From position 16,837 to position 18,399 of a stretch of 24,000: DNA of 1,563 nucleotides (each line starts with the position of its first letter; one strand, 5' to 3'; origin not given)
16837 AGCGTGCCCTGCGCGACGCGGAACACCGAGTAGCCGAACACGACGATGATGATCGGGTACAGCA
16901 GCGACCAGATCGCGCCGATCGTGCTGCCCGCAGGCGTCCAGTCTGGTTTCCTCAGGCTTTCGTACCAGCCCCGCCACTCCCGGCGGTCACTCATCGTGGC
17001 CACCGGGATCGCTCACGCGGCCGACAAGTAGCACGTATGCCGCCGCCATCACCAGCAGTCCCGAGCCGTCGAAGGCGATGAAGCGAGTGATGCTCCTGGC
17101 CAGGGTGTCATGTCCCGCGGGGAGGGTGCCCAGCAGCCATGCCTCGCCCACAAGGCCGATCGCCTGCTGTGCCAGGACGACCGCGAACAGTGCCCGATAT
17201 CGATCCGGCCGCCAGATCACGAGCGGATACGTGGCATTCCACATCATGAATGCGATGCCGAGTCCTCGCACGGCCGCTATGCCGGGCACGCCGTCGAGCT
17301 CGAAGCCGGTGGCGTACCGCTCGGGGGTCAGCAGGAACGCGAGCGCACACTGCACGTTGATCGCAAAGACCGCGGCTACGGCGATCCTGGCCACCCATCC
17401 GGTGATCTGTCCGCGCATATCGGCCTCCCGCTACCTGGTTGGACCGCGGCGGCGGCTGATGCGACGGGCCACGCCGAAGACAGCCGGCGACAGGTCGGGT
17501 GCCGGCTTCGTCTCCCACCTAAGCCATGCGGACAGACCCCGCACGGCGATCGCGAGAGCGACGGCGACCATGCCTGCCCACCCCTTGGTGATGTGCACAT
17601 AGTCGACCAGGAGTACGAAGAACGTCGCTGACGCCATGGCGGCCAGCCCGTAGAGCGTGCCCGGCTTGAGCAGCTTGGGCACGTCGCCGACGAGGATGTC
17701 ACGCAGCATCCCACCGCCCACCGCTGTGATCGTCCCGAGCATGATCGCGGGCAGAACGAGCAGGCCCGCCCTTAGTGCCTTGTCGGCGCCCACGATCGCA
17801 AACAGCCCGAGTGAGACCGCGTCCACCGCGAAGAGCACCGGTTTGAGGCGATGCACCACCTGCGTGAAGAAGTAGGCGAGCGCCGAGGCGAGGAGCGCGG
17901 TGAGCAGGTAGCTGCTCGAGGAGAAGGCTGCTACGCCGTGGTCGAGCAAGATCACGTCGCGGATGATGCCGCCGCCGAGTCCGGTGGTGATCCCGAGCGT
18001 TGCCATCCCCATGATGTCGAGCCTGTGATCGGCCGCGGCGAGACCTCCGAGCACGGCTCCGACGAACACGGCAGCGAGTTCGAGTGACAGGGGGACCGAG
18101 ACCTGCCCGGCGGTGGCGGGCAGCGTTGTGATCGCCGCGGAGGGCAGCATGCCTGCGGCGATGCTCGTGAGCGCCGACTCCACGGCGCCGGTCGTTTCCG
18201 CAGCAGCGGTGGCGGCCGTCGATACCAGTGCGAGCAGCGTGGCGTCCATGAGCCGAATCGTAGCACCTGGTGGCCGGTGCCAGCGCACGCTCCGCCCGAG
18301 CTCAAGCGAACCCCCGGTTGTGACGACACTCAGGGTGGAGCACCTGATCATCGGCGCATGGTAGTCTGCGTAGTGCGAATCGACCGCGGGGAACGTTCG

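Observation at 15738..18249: An intact heliorhodopsin ends a same-strand cluster of a TRIC-like channel, a 4-TM protein and a TspO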

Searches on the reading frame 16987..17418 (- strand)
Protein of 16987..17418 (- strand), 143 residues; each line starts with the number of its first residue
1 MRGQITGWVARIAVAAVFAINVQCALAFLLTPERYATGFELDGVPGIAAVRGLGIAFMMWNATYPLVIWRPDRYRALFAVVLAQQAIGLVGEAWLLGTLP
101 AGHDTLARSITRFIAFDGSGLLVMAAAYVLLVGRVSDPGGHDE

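Call 3: search_protein_families(library=pfam, proteins=[window:16987-17418:-], max_evalue=0.01)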
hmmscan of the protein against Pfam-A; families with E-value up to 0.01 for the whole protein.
window:16987-17418:- (143 aa): 0 families

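Call 5: search_protein_families(library=ncbifam, proteins=[window:16987-17418:-], max_evalue=0.001)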
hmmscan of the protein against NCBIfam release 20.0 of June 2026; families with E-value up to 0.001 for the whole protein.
window:16987-17418:- (143 aa): 0 families

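Call 22: find_homologous_proteins(query=window:16987-17418:-)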
Query window:16987-17418:- (143 aa): 503 proteins with E <= 0.001 among 830 candidates; the best 120 are listed.
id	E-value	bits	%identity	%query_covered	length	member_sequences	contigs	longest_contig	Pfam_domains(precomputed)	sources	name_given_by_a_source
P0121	3.6e-87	308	100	100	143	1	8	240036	-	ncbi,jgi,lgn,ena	-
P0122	3.0e-73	262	85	100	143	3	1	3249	-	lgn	-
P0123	4.7e-68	246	87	92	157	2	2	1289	-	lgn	-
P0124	1.6e-63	231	77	100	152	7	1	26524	-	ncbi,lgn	-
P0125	2.1e-61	224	83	84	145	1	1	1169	-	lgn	-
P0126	3.8e-55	204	74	82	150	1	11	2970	-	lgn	-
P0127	3.9e-55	204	69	96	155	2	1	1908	-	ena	-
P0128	1.0e-54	202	73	94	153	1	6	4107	-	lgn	-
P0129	1.4e-54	202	70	90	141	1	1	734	-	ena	-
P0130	1.7e-54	202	73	82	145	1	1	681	-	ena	-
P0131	2.3e-54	201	71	94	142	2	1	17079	-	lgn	-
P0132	4.0e-54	200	67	97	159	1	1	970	-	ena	-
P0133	5.0e-54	200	77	77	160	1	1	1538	-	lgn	-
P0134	1.1e-53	199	74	81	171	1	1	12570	-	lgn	-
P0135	1.2e-53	199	75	90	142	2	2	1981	-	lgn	-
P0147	6.1e-51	190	69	89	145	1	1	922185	-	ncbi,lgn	-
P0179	1.7e-46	176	71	74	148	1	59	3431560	-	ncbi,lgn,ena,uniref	ncbi:hypothetical protein [Gordonibacter urolithinfaciens]|uniref:hypothetical protein n=1 Tax=Gordo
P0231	1.5e-42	163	63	85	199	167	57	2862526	-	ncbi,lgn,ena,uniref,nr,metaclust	ncbi:hypothetical protein [Adlercreutzia equolifaciens]|uniref:hypothetical protein n=1 Tax=Adlercre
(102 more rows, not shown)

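Call 23: find_encoding_contigs(protein=P0179, flank=6000, max_places=2)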
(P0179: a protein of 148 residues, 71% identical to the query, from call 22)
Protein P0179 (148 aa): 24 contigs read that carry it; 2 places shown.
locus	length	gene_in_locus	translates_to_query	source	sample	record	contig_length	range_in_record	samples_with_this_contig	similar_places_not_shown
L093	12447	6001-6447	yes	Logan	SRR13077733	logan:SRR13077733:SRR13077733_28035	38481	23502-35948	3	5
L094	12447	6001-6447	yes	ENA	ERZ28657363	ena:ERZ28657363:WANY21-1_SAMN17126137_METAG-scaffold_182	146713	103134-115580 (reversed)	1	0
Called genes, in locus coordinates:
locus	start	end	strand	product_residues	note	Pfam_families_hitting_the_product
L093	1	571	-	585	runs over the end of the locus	PF00890:FAD_binding_2, PF01266:DAO (faint), PF03486:HI0933_like (weak), PF07992:Pyr_redox_2 (faint), PF12831:FAD_oxidored (faint)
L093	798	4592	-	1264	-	PF00990:GGDEF, PF00563:EAL, PF00989:PAS (faint), PF13426:PAS_9 (faint), PF08447:PAS_3, PF13188:PAS_8 (weak), PF00990:GGDEF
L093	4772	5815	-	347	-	PF01503:PRA-PH (faint), PF03819:MazG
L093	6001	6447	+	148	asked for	-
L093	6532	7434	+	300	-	PF01988:VIT1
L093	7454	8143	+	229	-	PF00027:cNMP_binding, PF13545:HTH_Crp_2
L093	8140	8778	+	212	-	PF00857:Isochorismatase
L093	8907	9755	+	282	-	PF00588:SpoU_methylase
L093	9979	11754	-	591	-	PF06609:TRI12, PF00083:Sugar_tr, PF07690:MFS_1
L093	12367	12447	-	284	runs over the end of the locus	PF09837:DUF2064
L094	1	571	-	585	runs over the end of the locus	PF00890:FAD_binding_2, PF01266:DAO (faint), PF03486:HI0933_like (weak), PF07992:Pyr_redox_2 (faint), PF12831:FAD_oxidored (faint)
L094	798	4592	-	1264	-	PF00990:GGDEF, PF00563:EAL, PF00989:PAS (faint), PF08448:PAS_4 (faint), PF13426:PAS_9 (faint), PF08447:PAS_3, PF13188:PAS_8 (weak), PF00990:GGDEF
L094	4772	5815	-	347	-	PF01503:PRA-PH (faint), PF03819:MazG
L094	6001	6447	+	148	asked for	-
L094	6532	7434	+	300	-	PF01988:VIT1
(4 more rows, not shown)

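Call 24: find_encoding_contigs(protein=P0147, flank=6000, max_places=2)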
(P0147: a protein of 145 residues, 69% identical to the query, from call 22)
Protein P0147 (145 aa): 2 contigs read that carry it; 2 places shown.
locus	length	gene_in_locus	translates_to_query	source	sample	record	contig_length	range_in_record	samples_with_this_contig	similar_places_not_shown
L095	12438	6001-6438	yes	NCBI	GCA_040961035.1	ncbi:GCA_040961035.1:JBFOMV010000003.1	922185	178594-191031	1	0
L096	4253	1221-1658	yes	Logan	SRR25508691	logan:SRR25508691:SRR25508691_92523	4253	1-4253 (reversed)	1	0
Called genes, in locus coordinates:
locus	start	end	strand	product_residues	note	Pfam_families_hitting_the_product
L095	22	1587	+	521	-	PF01564:Spermine_synth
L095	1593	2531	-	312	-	PF08241:Methyltransf_11, PF08242:Methyltransf_12, PF13649:Methyltransf_25, PF13847:Methyltransf_31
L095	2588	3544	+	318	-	PF00989:PAS (weak), PF08448:PAS_4, PF01590:GAF, PF13185:GAF_2, PF13492:GAF_3 (weak)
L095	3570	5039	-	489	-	PF02310:B12-binding, PF04055:Radical_SAM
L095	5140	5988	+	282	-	PF03458:Gly_transporter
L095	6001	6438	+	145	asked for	-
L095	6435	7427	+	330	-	PF01207:Dus, PF01180:DHO_dh (faint)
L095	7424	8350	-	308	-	-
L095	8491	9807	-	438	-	PF02310:B12-binding, PF04055:Radical_SAM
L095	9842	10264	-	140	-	-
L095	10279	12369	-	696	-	PF02730:AFOR_N, PF01314:AFOR_C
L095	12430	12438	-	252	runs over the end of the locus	PF13187:Fer4_9 (weak), PF13237:Fer4_10 (weak), PF13247:Fer4_11, PF12838:Fer4_7 (weak), PF12797:Fer4_2 (weak), PF13237:Fer4_10 (weak), PF00037:Fer4 (weak), PF12837:Fer4_6 (weak), +5 more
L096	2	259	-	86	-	?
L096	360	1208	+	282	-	PF03458:Gly_transporter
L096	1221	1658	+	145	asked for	-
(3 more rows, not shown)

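Call 25: find_encoding_contigs(protein=P0124, flank=6000, max_places=2)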
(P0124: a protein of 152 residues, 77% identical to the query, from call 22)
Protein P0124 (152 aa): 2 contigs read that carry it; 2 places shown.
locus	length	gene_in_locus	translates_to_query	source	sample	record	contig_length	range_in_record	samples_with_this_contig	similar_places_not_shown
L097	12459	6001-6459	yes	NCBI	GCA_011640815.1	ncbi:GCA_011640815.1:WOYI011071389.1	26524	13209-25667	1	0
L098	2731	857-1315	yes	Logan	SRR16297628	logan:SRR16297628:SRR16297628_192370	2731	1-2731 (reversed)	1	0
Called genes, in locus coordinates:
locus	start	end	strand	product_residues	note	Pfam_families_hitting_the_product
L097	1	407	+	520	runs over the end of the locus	PF01564:Spermine_synth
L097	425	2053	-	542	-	PF17203:sCache_3_2 (faint), PF00672:HAMP, PF00512:HisKA, PF02518:HATPase_c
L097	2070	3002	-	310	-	PF12974:Phosphonate-bd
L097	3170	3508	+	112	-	PF07411:DUF1508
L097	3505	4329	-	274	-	PF13847:Methyltransf_31, PF08241:Methyltransf_11, PF08242:Methyltransf_12, PF13649:Methyltransf_25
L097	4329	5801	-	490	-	PF02310:B12-binding, PF04055:Radical_SAM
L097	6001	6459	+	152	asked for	-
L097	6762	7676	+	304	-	PF01040:UbiA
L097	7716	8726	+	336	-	PF01207:Dus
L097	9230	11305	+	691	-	PF00122:E1-E2_ATPase, PF00702:Hydrolase, PF12710:HAD (weak), PF08282:Hydrolase_3 (faint)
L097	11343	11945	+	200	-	PF13560:HTH_31 (weak), PF01381:HTH_3, PF13443:HTH_26 (weak), PF01909:NTP_transf_2, PF18765:Polbeta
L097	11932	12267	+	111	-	PF01934:HepT-like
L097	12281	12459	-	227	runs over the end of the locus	-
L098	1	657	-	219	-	?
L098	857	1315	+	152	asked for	-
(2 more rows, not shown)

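Call 48: search_protein_families(library=pfam, proteins=[window:16987-17418:-, P0231, P0179], max_evalue=10)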
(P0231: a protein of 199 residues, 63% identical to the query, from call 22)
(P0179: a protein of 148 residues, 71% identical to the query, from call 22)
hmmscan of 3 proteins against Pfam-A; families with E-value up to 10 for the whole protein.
window:16987-17418:- (143 aa): 1 family
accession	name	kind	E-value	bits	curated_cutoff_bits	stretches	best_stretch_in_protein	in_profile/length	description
PF20342.3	DUF6637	-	0.037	14.6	27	1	65-98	33-67/103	Family of unknown function (DUF6637)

P0231 (199 aa): 0 families

P0179 (148 aa): 1 family
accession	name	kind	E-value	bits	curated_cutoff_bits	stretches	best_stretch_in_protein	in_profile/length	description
PF17461.7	DUF5423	-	2.8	7.2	25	1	20-66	22-65/348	Family of unknown function (DUF5423)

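Call 55: predict_structure(alignment_id=A3)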
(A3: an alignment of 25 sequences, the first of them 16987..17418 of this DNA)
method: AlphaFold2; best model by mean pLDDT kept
length: 143 residues; sequences in the alignment: 25
mean_pLDDT: 91.3   pTM: 0.82
mean pLDDT of the five models: 91.3, 90.9, 90.7, 90.4, 87.7
residues with pLDDT >= 90: 120; 70-90: 14; 50-70: 3; < 50: 6
segments of 3 or more residues with pLDDT < 50: 138-143
pLDDT, mean of each block of 10 residues (from residue 1): 88 97 96 89 93 94 96 96 96 96 93 96 97 66 42
secondary structure, 60 per line:
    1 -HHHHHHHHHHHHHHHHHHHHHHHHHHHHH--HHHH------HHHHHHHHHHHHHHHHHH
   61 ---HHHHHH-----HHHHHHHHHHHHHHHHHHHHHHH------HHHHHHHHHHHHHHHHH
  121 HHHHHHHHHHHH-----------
elements in order: H2-30 H33-36 H43-60 H64-69 H75-97 H104-132

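Call 59: fold_search(model_id=the predicted structure, library=pdb)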
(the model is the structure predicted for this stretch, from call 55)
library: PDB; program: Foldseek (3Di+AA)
matches with E <= 10: 419; with E <= 0.001: 0
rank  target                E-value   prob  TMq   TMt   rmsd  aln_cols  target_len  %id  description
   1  4h8s_B                1.2e-01  0.84  0.37  0.16  28.2       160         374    9  Crystal structure of human APPL2BARPH domain (released 2012-10-17)
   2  6z0c_A                1.5e-01  0.99  0.58  0.44   5.8       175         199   10  Structure of in silico modelled artificial Maquette-3 protein (released 2021-03-17)
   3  6z0c_C                2.0e-01  0.94  0.47  0.36   7.8       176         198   10  Structure of in silico modelled artificial Maquette-3 protein (released 2021-03-17)
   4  6z0c_B                2.3e-01  0.94  0.49  0.37   7.5       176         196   10  Structure of in silico modelled artificial Maquette-3 protein (released 2021-03-17)
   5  6z0c_D                2.3e-01  0.93  0.48  0.38   7.7       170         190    9  Structure of in silico modelled artificial Maquette-3 protein (released 2021-03-17)
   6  8qae_A                2.3e-01  0.75  0.41  0.32   6.7       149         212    6  X-ray crystal structure of a de novo designed single-chain antiparallel 6-helix alpha-helical barrel, sc-apCC-6-SLLA (released 2024-07-03)
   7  5c5b_B                3.0e-01  0.66  0.36  0.15  28.3       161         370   10  Crystal Structure of Human APPL BAR-PH Heterodimer (released 2016-06-22)
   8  4h8s_A                3.0e-01  0.66  0.37  0.15  28.1       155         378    9  Crystal structure of human APPL2BARPH domain (released 2012-10-17)
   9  5ouz                  3.7e-01  0.51  0.31  0.26  18.7       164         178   12  Metal free structure of Y40F SynFtn (released 2019-01-23)
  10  9e0h_A                4.1e-01  0.93  0.50  0.48   5.2       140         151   16  De novo calcium channel heptamer, CalC6_3 with DHR extensions. Off target multimerization state (released 2025-10-01)
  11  2rld_C                4.8e-01  0.60  0.35  0.41   7.8       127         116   10  CRYSTAL STRUCTURE OF A PROTEIN WITH UNKNOWN FUNCTION FROM S23 RIBOSOMAL PROTEIN FAMILY (BT_0352) FROM BACTEROIDES THET (released 2007-10-30)
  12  2rld_A                4.8e-01  0.54  0.34  0.40   7.6       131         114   11  CRYSTAL STRUCTURE OF A PROTEIN WITH UNKNOWN FUNCTION FROM S23 RIBOSOMAL PROTEIN FAMILY (BT_0352) FROM BACTEROIDES THET (released 2007-10-30)
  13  8w1e_B                5.3e-01  0.66  0.38  0.32  18.0       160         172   12  Crystal Structure of DPS-like protein PA4880 from Pseudomonas aeruginosa (dodecamer) (released 2024-05-29)
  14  6sop                  5.6e-01  0.33  0.31  0.25  20.1       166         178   13  Metal free structure of SynFtn variant E62A (released 2020-01-29)
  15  6bhp_A                6.2e-01  0.44  0.37  0.32   8.4       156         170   13  Crystal structure of the Chlamydomonas reinhardtii LCI1 channel (released 2018-11-07)
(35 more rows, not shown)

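Call 63: search_protein_representatives(alignment_id=A3)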
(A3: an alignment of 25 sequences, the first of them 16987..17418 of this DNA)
Query: 25 sequences, 148 profile positions. Proteins with E-value up to 0.001 (for the whole library): 310; up to 1e-10: 209; up to 1e-30: 87. The best 150 are listed.
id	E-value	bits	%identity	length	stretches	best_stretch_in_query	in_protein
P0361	2.4e-62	225.0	-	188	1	5-145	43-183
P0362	1.0e-60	219.7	-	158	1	3-144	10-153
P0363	1.5e-60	219.2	-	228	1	7-140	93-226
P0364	1.9e-60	218.8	-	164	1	5-139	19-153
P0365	4.9e-60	217.5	-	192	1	8-143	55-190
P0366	4.1e-59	214.5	-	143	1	7-142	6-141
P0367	2.5e-57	208.7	-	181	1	13-142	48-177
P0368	8.7e-56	203.7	-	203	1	5-144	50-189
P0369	3.4e-55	201.8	-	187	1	7-145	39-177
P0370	8.2e-55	200.6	-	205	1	7-143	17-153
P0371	5.5e-54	197.9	-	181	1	5-139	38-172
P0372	5.7e-53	194.6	-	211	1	9-143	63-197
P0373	1.3e-52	193.5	-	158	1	11-142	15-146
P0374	7.2e-52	191.0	-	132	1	26-145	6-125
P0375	1.2e-51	190.3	-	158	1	9-144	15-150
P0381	3.7e-49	182.2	-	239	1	5-138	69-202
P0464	1.7e-27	111.9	-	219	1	3-139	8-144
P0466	2.4e-27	111.4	-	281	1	9-99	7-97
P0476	5.3e-25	103.8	-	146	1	9-141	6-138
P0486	2.0e-21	92.2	-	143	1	9-138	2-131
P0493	1.3e-20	89.6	-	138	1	9-138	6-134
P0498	1.3e-19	86.3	-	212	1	7-113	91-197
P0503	3.9e-19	84.8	-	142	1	9-141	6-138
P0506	8.9e-19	83.6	-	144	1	10-139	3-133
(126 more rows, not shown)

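Call 64: search_protein_families(library=pfam, proteins=[P0503, P0506, P0493, P0486, P0476, P0464, P0466, P0498, P0381, P0363], max_evalue=0.1)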
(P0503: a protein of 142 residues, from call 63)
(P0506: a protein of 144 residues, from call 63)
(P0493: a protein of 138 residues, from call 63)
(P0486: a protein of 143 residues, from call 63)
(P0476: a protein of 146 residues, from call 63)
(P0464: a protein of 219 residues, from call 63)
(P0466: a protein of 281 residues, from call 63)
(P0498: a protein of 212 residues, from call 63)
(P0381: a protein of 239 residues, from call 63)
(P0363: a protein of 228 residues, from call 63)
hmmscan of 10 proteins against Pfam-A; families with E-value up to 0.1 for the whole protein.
P0503 (142 aa): 0 families

P0506 (144 aa): 0 families

P0493 (138 aa): 0 families

P0486 (143 aa): 0 families

P0476 (146 aa): 0 families

P0464 (219 aa): 1 family
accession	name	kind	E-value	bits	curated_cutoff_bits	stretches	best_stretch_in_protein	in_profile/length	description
PF18895.5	T4SS_pilin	-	0.0065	17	26.6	1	120-159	9-48/71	Type IV secretion system pilin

P0466 (281 aa): 1 family
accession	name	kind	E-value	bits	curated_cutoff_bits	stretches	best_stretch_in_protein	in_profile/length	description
PF00115.25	COX1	-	0.093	12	34.8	0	15-71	18-70/436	Cytochrome C and Quinol oxidase polypeptide I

P0498 (212 aa): 1 family
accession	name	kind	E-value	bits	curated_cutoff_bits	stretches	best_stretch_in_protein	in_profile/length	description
PF02463.25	SMC_N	-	0.0016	18.4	40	1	18-64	154-203/220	RecF/RecN/SMC N terminal domain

P0381 (239 aa): 0 families

P0363 (228 aa): 0 families

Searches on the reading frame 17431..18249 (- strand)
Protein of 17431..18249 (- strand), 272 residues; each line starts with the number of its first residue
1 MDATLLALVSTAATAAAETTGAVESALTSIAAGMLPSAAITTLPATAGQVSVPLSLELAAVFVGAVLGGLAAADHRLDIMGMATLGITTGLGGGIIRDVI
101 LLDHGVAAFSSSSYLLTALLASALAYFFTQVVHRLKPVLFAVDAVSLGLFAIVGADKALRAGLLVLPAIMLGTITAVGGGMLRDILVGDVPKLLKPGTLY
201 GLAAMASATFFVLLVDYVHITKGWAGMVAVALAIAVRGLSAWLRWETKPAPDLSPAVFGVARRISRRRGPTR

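Call 60: search_solved_structures(query=window:17431-18249:-, max_evalue=0.01)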
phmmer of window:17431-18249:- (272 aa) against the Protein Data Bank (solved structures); distinct sequences matched with E-value up to 0.01: 5.
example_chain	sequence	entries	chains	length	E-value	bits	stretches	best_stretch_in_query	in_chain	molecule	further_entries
5wuf_A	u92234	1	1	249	4.9e-23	85.3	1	56-245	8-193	Putative membrane protein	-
5wuc_A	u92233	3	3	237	3.9e-21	79.1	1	61-247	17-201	Uncharacterized protein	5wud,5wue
5h36_E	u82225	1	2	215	4.9e-21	78.8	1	55-216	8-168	Uncharacterized protein TRIC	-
5h35_C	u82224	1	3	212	1.8e-17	67.1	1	58-221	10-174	Membrane protein TRIC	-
5wtr_A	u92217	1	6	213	1.8e-17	67.1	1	58-221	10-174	Uncharacterized protein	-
